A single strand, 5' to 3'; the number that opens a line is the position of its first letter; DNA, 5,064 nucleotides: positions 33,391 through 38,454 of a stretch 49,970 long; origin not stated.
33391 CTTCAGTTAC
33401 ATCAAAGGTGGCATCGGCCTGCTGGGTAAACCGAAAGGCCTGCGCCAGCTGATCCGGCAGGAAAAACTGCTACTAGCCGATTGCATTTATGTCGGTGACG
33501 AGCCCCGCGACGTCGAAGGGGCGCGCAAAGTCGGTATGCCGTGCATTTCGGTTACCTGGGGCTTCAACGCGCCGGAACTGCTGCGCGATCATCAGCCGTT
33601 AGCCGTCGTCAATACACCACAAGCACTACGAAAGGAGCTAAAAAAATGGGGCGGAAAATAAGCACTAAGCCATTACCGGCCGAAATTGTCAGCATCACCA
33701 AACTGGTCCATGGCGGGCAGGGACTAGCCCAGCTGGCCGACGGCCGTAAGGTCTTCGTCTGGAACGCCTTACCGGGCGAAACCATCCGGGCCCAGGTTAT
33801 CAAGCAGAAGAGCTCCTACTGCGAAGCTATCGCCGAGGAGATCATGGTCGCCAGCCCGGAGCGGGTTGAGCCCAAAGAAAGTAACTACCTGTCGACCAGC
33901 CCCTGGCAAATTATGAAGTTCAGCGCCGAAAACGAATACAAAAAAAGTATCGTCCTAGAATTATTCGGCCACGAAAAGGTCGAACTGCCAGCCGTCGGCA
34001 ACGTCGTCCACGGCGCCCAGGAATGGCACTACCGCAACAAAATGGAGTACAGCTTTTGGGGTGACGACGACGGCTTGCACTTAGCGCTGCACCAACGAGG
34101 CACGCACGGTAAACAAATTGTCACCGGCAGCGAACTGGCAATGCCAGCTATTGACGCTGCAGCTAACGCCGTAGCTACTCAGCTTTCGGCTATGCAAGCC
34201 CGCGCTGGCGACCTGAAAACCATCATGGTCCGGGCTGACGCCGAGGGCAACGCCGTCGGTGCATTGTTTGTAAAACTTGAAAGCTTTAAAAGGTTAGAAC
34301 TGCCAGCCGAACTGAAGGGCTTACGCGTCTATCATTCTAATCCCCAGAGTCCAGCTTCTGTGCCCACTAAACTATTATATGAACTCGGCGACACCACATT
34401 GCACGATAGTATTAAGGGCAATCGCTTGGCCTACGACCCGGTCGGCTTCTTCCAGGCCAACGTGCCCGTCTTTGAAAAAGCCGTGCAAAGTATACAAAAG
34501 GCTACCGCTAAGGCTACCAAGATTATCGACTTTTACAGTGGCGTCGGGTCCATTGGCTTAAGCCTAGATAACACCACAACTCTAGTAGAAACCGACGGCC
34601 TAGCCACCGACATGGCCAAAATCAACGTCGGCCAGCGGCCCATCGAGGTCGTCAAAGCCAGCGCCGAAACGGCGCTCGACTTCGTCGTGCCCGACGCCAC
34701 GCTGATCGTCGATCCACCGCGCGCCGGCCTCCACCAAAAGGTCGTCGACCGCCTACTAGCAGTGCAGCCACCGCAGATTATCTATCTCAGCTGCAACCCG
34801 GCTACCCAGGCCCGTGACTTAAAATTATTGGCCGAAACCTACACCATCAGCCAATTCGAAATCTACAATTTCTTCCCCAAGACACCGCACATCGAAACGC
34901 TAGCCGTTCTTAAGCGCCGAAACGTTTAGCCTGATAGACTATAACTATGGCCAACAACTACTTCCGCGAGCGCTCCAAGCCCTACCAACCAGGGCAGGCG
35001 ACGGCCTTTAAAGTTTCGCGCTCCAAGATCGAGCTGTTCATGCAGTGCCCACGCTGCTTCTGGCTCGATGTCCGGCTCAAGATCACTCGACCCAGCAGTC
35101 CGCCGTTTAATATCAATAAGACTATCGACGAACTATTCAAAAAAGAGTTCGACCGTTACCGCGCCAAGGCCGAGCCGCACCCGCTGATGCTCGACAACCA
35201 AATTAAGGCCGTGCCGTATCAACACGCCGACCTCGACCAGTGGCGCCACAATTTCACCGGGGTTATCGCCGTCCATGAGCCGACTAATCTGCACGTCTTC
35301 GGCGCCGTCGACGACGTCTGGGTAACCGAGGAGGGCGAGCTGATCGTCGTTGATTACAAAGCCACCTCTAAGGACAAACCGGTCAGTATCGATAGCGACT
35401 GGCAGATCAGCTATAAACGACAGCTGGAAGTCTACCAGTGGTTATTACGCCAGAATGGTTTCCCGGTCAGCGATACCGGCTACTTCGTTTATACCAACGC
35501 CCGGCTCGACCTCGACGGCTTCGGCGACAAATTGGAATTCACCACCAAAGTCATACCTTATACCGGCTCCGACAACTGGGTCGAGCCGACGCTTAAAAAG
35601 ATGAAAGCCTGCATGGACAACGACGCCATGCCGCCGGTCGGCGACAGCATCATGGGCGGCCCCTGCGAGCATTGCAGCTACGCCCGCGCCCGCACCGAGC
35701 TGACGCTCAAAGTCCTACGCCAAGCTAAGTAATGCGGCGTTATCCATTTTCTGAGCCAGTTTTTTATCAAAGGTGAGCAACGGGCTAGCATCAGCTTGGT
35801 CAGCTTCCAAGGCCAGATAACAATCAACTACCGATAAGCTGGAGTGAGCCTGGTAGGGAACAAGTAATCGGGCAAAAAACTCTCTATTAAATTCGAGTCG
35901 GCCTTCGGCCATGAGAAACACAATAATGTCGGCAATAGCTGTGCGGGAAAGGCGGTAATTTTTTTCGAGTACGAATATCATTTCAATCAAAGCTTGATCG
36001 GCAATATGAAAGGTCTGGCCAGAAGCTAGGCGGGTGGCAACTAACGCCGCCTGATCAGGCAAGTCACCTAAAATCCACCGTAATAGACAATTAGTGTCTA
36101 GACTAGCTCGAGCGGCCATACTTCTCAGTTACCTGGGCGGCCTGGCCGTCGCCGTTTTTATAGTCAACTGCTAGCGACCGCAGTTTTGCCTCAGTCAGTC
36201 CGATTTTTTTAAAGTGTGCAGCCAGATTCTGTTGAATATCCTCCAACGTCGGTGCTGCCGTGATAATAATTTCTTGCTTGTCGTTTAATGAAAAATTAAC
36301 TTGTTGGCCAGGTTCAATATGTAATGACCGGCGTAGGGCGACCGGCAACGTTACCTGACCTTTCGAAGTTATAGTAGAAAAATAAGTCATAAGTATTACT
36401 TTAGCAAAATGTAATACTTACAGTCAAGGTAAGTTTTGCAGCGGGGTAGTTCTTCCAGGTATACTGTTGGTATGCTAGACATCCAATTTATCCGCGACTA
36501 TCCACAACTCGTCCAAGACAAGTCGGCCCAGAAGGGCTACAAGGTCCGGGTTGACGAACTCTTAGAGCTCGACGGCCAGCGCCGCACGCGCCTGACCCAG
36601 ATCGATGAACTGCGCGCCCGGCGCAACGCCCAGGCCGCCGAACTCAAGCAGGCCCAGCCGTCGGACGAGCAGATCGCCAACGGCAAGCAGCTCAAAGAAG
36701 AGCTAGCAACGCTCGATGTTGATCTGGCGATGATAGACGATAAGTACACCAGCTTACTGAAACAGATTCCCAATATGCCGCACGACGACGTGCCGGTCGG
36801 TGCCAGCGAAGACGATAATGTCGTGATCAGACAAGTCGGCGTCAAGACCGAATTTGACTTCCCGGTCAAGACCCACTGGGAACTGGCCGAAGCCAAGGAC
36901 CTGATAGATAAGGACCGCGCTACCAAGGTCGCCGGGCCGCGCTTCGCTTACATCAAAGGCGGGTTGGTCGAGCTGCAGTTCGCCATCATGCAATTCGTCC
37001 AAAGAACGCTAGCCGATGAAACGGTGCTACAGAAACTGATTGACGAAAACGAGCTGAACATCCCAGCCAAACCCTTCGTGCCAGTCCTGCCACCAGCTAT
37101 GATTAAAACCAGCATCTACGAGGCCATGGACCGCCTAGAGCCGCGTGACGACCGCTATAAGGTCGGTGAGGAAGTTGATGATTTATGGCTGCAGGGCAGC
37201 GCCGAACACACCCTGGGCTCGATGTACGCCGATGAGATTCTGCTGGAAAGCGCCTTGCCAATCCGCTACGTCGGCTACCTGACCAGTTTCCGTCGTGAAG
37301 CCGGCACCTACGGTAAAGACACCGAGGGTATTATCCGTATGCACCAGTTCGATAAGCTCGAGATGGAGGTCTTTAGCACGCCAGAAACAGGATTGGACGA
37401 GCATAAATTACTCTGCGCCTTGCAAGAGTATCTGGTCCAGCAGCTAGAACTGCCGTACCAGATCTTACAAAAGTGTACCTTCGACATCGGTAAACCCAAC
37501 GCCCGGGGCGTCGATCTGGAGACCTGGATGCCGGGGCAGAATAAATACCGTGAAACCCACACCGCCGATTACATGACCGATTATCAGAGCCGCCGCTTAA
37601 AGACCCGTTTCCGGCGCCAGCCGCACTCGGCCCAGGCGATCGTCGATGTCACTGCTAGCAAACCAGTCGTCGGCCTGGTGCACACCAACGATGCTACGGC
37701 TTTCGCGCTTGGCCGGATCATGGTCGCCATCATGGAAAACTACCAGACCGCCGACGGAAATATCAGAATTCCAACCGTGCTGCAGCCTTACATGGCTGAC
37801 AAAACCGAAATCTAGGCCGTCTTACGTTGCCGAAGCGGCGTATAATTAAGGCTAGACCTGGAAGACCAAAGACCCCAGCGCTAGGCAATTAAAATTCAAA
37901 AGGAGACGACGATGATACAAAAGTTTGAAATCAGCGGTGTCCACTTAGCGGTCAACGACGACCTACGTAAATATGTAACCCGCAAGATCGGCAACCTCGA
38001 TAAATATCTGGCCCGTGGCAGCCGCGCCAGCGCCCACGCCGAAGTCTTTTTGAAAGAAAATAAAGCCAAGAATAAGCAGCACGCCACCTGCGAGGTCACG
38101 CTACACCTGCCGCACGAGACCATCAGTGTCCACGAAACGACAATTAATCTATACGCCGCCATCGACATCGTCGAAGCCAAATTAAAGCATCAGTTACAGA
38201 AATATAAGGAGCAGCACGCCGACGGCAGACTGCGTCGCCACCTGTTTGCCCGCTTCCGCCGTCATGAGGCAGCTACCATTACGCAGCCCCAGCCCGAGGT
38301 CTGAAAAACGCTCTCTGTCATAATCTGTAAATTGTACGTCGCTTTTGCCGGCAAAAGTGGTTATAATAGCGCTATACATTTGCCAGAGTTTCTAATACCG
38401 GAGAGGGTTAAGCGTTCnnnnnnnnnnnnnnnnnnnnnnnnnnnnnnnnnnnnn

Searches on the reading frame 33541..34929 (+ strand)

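Call 12: search_protein_families(library=pfam, proteins=[window:33541-34929:+])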
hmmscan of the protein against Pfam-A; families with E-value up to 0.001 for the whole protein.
window:33541-34929:+ (462 aa): 2 families
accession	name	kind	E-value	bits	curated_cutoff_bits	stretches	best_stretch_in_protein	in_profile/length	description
PF05958.17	tRNA_U5-meth_tr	-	6.8e-23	81.7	23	2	387-459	286-356/357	tRNA (Uracil-5-)-methyltransferase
PF01938.26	TRAM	-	0.00016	21.9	21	1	50-96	10-58/61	TRAM domain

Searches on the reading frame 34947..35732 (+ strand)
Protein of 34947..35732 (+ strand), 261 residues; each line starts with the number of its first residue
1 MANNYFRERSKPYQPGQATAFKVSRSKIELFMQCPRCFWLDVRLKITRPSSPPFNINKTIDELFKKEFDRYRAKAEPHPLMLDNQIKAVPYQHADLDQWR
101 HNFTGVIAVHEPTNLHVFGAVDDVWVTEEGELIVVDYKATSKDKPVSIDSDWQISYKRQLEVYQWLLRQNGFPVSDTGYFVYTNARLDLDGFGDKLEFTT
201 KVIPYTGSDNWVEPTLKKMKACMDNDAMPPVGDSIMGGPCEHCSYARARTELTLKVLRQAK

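Call 12: search_protein_families(library=pfam, proteins=[window:34947-35732:+])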
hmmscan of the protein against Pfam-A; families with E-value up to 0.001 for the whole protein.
window:34947-35732:+ (261 aa): 2 families
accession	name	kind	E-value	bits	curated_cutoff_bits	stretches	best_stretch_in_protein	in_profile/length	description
PF12705.13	PDDEXK_1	-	5.8e-13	49.8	22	1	80-247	83-244/247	PD-(D/E)XK nuclease superfamily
PF01930.23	Cas_Cas4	-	8.4e-05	23.2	22.7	0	123-246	57-155/160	Domain of unknown function DUF83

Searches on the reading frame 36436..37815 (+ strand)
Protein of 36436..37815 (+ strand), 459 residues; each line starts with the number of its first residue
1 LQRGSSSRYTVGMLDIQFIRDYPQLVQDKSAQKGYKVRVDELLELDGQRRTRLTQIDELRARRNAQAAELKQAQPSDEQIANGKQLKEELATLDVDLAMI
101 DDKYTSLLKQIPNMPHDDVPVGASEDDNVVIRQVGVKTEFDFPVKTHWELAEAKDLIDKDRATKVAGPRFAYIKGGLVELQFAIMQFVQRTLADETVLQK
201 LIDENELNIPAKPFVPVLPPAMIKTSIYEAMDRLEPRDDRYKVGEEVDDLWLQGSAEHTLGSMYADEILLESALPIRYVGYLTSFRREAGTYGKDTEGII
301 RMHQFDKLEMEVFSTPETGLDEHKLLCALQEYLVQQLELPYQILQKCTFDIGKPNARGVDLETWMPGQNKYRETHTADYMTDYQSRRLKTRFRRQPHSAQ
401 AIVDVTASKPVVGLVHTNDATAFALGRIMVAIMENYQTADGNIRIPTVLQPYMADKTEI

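Call 12: search_protein_families(library=pfam, proteins=[window:36436-37815:+])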
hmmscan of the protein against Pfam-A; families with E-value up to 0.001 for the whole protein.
window:36436-37815:+ (459 aa): 2 families
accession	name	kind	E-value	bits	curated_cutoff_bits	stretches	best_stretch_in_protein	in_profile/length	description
PF00587.30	tRNA-synt_2b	-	6.1e-23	82.2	29.3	1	241-401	1-158/179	tRNA synthetase class II core domain (G, H, P, S and T)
PF02403.27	Seryl_tRNA_N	-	1.8e-21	76.8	28.2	1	13-115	1-108/108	Seryl-tRNA synthetase N-terminal domain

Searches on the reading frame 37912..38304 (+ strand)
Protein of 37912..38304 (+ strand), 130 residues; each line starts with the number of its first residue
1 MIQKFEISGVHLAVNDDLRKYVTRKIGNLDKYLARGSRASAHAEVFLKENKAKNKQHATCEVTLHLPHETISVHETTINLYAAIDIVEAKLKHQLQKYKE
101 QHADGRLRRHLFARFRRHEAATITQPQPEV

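Call 12: search_protein_families(library=pfam, proteins=[window:37912-38304:+])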
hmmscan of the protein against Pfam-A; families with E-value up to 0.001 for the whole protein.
window:37912-38304:+ (130 aa): 1 family
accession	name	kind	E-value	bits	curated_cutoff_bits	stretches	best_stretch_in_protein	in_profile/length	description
PF02482.25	Ribosomal_S30AE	-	1.8e-19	70.7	23.7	1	6-101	2-86/88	Sigma 54 modulation protein / S30EA ribosomal protein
